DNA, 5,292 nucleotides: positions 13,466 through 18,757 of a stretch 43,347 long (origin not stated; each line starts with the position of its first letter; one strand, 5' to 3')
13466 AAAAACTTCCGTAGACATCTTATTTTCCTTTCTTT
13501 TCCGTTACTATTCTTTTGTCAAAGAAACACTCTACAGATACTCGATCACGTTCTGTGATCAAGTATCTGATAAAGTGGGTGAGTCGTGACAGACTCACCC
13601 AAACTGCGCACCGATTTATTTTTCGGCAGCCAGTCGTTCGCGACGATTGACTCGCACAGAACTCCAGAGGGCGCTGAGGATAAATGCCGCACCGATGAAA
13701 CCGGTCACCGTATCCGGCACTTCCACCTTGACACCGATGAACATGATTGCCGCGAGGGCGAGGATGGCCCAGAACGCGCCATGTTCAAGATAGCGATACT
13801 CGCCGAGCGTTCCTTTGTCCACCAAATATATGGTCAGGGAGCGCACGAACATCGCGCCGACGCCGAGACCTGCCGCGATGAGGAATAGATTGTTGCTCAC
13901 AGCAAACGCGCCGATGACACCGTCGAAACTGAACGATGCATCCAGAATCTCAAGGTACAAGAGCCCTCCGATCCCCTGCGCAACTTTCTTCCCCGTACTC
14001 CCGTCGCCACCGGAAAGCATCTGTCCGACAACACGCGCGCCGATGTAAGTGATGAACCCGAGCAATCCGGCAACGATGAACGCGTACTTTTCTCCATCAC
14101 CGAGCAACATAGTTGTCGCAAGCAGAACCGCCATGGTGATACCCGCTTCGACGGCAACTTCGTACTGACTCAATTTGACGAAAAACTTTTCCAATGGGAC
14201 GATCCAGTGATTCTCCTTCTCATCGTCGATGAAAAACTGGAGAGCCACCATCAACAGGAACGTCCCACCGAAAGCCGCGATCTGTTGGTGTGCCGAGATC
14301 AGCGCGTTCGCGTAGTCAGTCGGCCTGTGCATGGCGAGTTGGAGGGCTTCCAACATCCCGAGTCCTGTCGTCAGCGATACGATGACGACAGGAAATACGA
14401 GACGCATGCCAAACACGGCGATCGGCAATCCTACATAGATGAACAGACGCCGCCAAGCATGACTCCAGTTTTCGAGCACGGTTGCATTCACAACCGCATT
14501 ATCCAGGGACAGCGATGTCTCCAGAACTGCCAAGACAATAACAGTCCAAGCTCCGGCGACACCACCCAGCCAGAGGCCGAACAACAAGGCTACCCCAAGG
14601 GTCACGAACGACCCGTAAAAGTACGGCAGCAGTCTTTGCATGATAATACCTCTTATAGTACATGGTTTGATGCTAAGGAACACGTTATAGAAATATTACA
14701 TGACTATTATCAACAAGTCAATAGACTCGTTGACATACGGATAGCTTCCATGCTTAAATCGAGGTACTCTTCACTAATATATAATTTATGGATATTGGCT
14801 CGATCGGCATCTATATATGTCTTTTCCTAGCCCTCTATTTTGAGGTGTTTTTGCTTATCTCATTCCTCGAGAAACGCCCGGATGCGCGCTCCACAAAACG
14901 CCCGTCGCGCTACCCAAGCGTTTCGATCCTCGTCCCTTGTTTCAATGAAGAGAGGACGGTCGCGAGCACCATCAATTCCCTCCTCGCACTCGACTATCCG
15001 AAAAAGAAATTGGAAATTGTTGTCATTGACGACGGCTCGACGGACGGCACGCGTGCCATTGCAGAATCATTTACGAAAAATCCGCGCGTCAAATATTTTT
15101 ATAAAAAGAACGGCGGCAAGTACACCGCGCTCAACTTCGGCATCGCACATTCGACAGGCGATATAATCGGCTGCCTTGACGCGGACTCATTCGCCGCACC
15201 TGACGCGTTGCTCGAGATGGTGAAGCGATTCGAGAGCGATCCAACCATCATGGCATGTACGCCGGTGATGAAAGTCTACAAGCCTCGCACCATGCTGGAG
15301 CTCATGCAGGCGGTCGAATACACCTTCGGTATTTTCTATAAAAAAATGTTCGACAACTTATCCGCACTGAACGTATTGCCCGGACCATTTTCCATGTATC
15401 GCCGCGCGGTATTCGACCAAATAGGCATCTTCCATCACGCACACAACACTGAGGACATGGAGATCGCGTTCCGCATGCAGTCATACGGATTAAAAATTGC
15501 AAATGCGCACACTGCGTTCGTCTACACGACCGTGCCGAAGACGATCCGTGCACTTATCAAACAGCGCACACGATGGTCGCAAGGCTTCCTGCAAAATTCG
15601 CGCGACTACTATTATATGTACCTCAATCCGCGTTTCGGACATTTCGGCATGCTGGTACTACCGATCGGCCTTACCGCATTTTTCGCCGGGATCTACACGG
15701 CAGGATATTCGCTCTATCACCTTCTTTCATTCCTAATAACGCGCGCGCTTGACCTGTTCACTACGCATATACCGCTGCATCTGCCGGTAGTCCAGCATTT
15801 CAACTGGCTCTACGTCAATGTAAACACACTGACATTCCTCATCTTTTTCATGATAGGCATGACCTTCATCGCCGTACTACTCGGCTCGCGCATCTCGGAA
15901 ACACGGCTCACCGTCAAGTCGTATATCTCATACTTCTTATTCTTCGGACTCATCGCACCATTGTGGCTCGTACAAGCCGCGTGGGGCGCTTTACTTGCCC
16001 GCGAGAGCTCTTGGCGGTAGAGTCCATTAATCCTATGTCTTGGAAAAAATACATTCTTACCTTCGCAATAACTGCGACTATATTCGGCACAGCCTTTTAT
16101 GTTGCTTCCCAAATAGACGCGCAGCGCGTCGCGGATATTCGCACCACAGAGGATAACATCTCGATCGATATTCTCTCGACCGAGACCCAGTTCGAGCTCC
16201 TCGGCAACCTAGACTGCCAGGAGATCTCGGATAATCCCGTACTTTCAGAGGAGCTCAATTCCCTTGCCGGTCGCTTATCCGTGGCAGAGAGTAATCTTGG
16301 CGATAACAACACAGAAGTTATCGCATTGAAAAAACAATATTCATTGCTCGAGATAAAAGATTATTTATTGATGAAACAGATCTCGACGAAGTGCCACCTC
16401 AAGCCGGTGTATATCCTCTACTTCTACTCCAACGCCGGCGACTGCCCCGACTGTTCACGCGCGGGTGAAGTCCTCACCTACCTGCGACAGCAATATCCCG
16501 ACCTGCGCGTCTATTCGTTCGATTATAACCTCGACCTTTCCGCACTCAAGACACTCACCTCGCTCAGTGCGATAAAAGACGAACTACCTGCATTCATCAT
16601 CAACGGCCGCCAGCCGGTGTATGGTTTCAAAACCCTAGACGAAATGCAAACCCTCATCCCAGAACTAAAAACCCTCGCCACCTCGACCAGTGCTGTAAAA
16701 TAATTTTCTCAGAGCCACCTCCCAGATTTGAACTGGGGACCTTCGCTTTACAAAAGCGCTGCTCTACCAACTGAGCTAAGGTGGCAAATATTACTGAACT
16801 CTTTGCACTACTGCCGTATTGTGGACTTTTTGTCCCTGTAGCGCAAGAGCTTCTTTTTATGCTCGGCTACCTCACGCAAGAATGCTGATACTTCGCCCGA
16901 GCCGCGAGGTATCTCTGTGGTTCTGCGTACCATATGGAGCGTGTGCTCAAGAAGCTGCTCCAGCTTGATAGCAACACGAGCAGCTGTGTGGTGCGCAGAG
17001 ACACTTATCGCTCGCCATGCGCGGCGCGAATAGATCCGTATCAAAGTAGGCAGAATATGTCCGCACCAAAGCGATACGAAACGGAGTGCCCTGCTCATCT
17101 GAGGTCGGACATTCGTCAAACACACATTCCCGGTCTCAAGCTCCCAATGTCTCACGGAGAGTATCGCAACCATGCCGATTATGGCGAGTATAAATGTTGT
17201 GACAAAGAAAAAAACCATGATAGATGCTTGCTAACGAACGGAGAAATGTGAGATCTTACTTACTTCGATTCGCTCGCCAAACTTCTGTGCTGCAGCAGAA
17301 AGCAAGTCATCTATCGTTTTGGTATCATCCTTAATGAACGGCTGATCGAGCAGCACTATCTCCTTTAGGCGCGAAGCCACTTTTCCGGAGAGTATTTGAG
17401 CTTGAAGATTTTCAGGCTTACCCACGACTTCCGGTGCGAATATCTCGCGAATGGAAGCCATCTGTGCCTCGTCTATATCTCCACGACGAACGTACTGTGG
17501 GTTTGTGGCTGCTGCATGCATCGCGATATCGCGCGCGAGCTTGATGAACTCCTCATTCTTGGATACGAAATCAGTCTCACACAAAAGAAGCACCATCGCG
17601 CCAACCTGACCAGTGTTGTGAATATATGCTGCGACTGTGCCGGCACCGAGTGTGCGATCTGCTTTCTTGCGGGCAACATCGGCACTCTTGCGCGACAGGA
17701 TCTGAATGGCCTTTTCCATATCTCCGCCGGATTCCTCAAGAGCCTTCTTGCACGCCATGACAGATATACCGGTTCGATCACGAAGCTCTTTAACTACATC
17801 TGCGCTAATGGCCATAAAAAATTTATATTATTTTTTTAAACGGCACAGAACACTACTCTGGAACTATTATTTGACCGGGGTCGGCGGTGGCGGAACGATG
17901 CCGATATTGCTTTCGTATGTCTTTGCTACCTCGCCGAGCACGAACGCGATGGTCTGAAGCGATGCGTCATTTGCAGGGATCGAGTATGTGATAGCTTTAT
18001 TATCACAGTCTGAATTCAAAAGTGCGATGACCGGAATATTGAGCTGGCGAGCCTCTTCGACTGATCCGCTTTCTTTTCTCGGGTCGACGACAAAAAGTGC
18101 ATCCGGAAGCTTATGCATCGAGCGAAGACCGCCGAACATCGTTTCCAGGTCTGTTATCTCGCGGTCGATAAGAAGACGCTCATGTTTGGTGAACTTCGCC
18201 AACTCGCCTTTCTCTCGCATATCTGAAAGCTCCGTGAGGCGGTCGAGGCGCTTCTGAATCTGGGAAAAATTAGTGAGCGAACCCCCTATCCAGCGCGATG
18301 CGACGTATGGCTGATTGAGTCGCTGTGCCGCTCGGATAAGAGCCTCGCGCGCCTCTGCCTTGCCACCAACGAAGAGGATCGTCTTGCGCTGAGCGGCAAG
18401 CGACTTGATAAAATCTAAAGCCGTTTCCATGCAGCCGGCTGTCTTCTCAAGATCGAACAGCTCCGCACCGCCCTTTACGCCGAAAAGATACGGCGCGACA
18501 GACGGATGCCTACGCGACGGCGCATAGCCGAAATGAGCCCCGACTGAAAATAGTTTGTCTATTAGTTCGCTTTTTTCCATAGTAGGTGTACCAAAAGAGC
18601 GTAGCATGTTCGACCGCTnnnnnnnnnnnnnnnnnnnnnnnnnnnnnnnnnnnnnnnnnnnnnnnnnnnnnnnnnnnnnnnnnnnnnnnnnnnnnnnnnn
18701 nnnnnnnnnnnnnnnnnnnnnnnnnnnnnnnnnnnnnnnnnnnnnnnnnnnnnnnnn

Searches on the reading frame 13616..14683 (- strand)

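Call 8: search_protein_families(library=pfam, proteins=[window:13616-14683:-], max_evalue=0.001)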
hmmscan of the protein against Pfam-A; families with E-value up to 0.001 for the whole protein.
window:13616-14683:- (355 aa): 2 families
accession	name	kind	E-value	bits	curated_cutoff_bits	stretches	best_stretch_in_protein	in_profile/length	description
PF04332.21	DUF475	-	1.2e-100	337.6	27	1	60-349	1-293/293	Protein of unknown function (DUF475)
PF03741.22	TerC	-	9.6e-16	58.5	27.8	1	51-316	3-176/178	Integral membrane protein TerC family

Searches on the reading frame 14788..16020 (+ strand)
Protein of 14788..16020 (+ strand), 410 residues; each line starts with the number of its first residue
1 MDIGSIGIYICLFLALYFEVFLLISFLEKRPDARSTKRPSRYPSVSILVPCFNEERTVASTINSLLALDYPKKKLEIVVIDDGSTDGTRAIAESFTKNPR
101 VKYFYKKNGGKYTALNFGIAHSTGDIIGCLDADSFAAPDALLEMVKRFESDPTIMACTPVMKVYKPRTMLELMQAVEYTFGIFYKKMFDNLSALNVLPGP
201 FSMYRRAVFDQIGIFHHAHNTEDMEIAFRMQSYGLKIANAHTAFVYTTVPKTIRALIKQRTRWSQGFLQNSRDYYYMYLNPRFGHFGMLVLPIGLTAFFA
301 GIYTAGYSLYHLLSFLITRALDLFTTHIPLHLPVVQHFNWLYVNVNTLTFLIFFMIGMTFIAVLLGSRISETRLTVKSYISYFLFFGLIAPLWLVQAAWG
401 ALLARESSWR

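Call 8: search_protein_families(library=pfam, proteins=[window:14788-16020:+], max_evalue=0.001)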
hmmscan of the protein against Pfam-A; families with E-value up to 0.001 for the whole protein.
window:14788-16020:+ (410 aa): 6 families
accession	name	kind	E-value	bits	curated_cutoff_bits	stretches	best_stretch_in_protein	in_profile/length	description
PF00535.33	Glycos_transf_2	-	3.4e-40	138.2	23.3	1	46-212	1-167/168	Glycosyl transferase family 2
PF13641.12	Glyco_tranf_2_3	-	6.5e-31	108.6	27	1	43-266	1-230/230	Glycosyltransferase like family 2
PF13632.12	Glyco_trans_2_3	-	1.2e-21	77.8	27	1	126-351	1-183/198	Glycosyl transferase family group 2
PF03142.21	Chitin_synth_2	-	2.6e-12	46.6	27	1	118-206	196-286/527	Chitin synthase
PF13506.12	Glyco_transf_21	-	2.7e-11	43.7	21.7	1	111-264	18-173/174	Glycosyl transferase family 21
PF10111.15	Glyco_tranf_2_2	-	6.3e-09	36.2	27.3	1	46-254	1-223/276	Glycosyltransferase like family 2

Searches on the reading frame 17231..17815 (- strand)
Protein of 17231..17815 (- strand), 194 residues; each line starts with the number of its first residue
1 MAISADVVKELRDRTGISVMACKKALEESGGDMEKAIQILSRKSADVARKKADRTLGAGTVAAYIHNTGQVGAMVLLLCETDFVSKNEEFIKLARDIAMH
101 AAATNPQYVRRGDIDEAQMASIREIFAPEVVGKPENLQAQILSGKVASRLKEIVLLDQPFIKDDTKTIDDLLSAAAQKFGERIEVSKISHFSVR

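Call 8: search_protein_families(library=pfam, proteins=[window:17231-17815:-], max_evalue=0.001)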
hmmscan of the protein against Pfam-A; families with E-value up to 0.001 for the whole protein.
window:17231-17815:- (194 aa): 2 families
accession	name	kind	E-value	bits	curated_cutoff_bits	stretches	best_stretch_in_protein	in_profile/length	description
PF00889.24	EF_TS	-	4.9e-30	105.1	27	1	54-191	74-200/204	Elongation factor TS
PF25025.1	EF-Ts_N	-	4.5e-06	27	33.2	1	7-41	16-51/60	Elongation factor Ts, mitochondrial, N-terminal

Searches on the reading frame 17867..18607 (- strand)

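Call 8: search_protein_families(library=pfam, proteins=[window:17867-18607:-], max_evalue=0.001)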
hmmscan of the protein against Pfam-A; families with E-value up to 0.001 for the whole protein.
window:17867-18607:- (246 aa): 1 family
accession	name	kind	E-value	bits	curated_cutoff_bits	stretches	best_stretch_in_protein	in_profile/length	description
PF00318.25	Ribosomal_S2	-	1.2e-67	227.8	26.1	1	19-232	1-214/216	Ribosomal protein S2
